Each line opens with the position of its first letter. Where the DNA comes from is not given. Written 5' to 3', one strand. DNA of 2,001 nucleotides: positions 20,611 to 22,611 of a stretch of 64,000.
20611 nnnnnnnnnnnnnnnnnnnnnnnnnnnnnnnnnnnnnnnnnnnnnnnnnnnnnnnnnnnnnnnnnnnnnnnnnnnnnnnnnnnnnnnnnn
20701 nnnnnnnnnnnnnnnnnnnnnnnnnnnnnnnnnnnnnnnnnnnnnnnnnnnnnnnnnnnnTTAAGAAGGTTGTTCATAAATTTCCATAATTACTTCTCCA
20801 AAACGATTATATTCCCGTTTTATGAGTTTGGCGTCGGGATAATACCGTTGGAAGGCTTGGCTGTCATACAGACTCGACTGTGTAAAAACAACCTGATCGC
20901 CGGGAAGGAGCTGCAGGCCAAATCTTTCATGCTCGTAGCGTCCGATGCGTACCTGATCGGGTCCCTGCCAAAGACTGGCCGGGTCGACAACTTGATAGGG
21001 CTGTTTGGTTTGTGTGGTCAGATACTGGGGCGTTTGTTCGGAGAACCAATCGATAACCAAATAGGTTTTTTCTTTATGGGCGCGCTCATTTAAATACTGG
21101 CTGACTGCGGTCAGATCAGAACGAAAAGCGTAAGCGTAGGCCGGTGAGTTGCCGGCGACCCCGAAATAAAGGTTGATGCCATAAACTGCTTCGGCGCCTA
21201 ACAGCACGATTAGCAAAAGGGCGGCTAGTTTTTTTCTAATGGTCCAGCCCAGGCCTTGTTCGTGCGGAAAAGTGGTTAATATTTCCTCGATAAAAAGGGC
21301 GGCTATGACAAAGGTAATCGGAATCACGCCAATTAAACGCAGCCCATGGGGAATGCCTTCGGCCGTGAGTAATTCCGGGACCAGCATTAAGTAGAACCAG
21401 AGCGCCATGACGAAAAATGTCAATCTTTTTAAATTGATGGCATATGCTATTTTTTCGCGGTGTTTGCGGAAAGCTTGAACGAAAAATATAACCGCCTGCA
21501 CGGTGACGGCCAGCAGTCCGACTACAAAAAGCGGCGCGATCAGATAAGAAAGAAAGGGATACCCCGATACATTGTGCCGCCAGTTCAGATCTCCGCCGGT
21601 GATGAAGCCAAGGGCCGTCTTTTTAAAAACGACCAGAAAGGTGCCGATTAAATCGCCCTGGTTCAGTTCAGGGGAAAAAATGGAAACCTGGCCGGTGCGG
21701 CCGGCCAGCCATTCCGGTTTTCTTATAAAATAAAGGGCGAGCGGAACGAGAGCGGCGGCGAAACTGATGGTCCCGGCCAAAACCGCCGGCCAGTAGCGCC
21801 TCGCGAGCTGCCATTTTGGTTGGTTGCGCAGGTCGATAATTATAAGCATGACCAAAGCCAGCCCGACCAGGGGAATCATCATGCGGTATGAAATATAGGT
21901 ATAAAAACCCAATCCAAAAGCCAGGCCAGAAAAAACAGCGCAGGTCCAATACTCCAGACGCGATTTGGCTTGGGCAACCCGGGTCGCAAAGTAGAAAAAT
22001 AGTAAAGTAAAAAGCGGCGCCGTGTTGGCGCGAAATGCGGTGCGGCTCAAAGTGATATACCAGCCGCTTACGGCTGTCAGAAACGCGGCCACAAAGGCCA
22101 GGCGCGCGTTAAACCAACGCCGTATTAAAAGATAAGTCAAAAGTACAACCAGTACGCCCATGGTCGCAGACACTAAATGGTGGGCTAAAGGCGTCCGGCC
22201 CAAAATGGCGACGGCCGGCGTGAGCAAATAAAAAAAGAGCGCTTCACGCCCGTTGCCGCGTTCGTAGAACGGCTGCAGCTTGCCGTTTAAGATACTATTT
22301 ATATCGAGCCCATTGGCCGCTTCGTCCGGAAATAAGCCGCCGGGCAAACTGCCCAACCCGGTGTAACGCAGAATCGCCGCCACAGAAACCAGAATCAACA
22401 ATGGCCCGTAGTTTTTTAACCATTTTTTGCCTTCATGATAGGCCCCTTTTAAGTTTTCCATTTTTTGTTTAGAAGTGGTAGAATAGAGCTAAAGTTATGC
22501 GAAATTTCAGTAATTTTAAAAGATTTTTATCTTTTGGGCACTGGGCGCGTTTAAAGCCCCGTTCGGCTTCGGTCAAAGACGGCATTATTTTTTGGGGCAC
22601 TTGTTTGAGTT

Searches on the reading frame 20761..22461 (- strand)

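Call 74: search_protein_families(library=pfam, proteins=[window:20761-22461:-], max_evalue=0.00001)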
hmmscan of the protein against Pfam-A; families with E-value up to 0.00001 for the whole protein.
window:20761-22461:- (566 aa): 1 family
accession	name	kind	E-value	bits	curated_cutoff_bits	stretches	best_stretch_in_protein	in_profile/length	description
PF13231.12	PMT_2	-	2.7e-10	41.1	26.1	1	76-219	6-140/160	Dolichyl-phosphate-mannose-protein mannosyltransferase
